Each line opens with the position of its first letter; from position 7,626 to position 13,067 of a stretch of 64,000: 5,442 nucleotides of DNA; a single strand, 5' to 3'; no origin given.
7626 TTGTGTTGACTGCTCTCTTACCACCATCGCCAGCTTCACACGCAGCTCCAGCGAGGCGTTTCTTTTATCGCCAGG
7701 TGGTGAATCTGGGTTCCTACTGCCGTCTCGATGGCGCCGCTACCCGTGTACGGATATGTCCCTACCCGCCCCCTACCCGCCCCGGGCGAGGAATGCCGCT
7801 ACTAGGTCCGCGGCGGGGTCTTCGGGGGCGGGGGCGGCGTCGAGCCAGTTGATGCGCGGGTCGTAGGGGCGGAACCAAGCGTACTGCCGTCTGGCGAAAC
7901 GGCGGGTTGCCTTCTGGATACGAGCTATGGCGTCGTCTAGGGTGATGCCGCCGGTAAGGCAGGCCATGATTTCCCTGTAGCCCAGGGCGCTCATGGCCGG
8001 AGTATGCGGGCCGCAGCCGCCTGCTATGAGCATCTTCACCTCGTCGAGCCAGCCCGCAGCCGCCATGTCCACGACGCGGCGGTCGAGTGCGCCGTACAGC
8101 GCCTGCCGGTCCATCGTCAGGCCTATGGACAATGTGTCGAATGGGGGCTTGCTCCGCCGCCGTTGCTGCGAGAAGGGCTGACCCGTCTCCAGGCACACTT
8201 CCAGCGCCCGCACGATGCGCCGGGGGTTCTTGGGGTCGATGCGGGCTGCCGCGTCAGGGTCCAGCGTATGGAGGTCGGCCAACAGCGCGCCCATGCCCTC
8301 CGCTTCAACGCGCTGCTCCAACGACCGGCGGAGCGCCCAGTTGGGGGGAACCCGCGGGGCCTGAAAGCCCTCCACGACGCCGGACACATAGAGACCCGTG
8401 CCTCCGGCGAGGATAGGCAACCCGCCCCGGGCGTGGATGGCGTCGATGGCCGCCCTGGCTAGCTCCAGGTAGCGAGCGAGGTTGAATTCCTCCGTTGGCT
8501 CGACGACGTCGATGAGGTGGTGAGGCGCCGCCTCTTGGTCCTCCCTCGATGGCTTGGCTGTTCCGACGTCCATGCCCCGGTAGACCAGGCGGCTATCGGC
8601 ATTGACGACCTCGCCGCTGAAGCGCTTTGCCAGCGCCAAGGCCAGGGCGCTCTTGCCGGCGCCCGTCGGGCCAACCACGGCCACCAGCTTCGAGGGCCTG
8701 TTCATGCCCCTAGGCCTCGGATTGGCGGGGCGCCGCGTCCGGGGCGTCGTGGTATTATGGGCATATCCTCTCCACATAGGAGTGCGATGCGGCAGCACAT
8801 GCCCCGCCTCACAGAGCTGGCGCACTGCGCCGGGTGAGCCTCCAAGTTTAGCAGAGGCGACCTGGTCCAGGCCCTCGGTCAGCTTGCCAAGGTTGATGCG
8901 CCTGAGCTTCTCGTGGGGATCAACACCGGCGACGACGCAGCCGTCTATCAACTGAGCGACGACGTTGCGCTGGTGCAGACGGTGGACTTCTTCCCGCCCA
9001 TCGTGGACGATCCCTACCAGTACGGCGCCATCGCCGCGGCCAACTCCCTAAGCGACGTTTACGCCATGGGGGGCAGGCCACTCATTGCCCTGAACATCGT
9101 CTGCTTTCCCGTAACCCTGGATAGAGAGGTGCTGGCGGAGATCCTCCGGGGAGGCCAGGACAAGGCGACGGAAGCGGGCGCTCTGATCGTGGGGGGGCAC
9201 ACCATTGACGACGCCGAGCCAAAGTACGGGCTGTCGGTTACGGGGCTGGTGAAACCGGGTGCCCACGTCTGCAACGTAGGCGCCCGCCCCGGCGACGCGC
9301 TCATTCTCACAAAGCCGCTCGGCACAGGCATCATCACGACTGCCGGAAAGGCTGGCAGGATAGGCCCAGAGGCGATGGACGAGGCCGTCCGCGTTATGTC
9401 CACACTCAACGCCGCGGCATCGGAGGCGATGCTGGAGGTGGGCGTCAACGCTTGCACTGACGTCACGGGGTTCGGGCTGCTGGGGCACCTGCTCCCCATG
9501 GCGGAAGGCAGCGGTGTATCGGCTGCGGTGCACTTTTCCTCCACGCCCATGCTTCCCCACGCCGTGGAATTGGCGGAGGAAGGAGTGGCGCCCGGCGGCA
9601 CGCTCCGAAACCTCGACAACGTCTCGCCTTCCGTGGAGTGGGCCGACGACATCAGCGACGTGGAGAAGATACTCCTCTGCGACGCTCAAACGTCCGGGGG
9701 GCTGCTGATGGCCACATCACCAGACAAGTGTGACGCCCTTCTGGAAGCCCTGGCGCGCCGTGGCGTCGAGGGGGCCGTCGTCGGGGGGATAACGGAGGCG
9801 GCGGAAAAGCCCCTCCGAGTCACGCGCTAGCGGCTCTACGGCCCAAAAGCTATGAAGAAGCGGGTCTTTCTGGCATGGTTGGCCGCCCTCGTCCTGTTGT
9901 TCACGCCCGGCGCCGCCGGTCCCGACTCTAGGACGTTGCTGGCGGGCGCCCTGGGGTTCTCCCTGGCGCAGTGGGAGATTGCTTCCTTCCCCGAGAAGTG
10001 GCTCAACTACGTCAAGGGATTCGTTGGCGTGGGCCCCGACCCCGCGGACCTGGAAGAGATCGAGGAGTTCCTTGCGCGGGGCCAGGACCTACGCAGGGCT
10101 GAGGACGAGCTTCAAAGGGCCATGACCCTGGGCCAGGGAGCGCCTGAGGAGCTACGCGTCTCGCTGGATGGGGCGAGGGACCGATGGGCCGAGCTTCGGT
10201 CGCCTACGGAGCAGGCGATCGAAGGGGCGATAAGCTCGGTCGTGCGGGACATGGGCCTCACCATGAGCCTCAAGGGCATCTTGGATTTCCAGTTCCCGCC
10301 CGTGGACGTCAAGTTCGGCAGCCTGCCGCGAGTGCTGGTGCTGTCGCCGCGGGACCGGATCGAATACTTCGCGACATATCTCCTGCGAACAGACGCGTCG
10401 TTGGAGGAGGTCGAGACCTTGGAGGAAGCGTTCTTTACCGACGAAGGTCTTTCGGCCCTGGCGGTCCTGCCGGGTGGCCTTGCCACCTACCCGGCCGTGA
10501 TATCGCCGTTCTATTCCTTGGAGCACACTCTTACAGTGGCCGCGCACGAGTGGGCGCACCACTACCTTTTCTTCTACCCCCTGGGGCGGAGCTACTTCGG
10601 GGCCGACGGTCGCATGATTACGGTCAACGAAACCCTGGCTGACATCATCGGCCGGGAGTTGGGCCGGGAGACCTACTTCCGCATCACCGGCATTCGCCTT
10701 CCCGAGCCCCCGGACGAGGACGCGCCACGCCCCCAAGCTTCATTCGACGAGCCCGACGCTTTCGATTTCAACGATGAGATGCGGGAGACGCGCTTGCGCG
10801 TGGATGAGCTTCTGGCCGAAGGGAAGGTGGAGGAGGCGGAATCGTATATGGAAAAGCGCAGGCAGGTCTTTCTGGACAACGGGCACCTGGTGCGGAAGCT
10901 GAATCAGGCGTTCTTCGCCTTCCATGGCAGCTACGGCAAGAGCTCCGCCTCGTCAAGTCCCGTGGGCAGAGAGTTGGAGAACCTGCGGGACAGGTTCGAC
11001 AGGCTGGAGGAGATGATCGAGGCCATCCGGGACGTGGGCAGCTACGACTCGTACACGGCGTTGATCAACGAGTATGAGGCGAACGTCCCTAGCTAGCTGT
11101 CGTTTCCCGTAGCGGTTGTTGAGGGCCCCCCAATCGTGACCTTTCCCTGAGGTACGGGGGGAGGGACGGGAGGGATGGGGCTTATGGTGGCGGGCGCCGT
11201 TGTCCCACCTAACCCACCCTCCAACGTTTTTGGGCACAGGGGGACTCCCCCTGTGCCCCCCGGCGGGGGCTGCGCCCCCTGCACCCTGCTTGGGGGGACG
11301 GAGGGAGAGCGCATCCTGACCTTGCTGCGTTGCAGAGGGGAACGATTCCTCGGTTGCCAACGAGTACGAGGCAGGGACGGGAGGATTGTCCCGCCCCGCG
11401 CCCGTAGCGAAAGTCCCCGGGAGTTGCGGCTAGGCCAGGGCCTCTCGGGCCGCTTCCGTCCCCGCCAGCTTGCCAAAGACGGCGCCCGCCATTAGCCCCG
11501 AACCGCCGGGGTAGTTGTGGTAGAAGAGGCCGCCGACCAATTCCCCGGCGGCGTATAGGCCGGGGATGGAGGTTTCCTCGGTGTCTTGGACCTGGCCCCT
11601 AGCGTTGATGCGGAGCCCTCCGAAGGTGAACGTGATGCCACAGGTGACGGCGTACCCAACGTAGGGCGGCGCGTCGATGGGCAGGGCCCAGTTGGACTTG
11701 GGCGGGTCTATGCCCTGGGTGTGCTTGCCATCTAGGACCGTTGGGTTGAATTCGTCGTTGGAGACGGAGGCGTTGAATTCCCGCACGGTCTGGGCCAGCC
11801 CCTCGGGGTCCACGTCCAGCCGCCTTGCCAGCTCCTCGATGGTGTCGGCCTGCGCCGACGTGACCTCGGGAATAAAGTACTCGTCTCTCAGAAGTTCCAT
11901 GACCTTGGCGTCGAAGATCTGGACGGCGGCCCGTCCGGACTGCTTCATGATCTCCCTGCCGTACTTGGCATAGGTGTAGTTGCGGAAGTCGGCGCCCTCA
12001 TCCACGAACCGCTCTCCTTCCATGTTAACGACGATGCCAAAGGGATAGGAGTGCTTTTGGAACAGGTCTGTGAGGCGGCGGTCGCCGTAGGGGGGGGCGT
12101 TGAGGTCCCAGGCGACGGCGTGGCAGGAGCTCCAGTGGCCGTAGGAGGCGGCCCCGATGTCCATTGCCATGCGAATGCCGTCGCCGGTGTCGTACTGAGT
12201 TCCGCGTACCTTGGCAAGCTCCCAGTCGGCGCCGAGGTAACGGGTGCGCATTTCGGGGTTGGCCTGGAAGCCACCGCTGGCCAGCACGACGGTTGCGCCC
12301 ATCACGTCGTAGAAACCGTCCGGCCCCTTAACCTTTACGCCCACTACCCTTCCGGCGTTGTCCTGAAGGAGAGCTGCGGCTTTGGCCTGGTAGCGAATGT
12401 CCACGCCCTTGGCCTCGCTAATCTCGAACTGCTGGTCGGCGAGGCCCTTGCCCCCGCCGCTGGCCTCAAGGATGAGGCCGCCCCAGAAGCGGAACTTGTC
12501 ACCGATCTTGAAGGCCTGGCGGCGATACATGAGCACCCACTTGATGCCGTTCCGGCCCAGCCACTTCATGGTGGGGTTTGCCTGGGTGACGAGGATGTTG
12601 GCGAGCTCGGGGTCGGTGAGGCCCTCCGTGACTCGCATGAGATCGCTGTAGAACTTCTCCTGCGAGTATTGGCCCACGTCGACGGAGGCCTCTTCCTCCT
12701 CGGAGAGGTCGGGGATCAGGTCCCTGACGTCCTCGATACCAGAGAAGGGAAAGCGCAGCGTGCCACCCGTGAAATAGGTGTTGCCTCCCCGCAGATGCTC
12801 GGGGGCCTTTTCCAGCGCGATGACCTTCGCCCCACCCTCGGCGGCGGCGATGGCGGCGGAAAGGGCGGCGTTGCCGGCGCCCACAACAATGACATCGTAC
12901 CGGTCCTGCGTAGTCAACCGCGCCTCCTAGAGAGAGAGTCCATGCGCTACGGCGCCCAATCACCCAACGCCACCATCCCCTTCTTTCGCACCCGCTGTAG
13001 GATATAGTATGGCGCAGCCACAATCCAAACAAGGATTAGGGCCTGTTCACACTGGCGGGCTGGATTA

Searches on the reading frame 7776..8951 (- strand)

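Call 62: search_protein_families(library=pfam, proteins=[window:7776-8951:-], max_evalue=0.0001)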
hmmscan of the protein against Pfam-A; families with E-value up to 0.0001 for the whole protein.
window:7776-8951:- (392 aa): 1 family
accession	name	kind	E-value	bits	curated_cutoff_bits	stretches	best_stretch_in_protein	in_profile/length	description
PF01715.23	IPPT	-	5.7e-84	282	23.6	1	123-361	2-241/243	IPP transferase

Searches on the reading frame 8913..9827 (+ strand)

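Call 62: search_protein_families(library=pfam, proteins=[window:8913-9827:+], max_evalue=0.0001)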
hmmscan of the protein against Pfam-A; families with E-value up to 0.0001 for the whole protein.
window:8913-9827:+ (305 aa): 2 families
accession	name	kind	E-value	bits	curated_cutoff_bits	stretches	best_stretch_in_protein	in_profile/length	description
PF00586.29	AIRS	-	8.7e-30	103.9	24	1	6-113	1-112/112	AIR synthase related protein, N-terminal domain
PF02769.27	AIRS_C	-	1.9e-18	67.5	23.1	1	125-297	1-149/156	AIR synthase related protein, C-terminal domain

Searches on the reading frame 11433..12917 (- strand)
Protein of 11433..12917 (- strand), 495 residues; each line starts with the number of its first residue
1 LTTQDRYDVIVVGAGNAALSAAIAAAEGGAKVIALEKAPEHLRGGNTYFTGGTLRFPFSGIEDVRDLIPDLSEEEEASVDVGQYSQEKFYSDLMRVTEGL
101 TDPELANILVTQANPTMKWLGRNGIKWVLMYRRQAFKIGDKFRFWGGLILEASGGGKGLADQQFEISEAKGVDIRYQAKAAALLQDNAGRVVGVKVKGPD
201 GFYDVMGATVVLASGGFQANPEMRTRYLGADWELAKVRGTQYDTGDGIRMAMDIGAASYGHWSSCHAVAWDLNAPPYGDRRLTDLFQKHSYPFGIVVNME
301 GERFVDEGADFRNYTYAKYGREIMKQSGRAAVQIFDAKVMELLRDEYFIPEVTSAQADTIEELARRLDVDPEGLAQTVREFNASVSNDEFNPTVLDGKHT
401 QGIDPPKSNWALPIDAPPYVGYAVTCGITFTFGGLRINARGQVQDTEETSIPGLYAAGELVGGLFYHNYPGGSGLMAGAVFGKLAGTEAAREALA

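Call 62: search_protein_families(library=pfam, proteins=[window:11433-12917:-], max_evalue=0.0001)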
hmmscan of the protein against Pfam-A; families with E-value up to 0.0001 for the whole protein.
window:11433-12917:- (495 aa): 6 families
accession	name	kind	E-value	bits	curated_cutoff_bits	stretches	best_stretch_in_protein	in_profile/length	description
PF00890.30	FAD_binding_2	-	1.4e-42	146.8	20.4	1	8-473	1-411/414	FAD binding domain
PF01266.30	DAO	-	7.8e-09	36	27.9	1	8-219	1-209/353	FAD dependent oxidoreductase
PF07992.20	Pyr_redox_2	-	5.3e-08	33.1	26.1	0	7-45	1-39/291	Pyridine nucleotide-disulphide oxidoreductase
PF03486.20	HI0933_like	-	1.3e-07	31.8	50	0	8-42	2-36/244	HI0933-like protein Rossmann domain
PF12831.13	FAD_oxidored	-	2.4e-05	24.3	27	0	8-47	1-38/416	FAD dependent oxidoreductase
PF00070.33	Pyr_redox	-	6.6e-05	23.8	22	0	9-43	2-36/82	Pyridine nucleotide-disulphide oxidoreductase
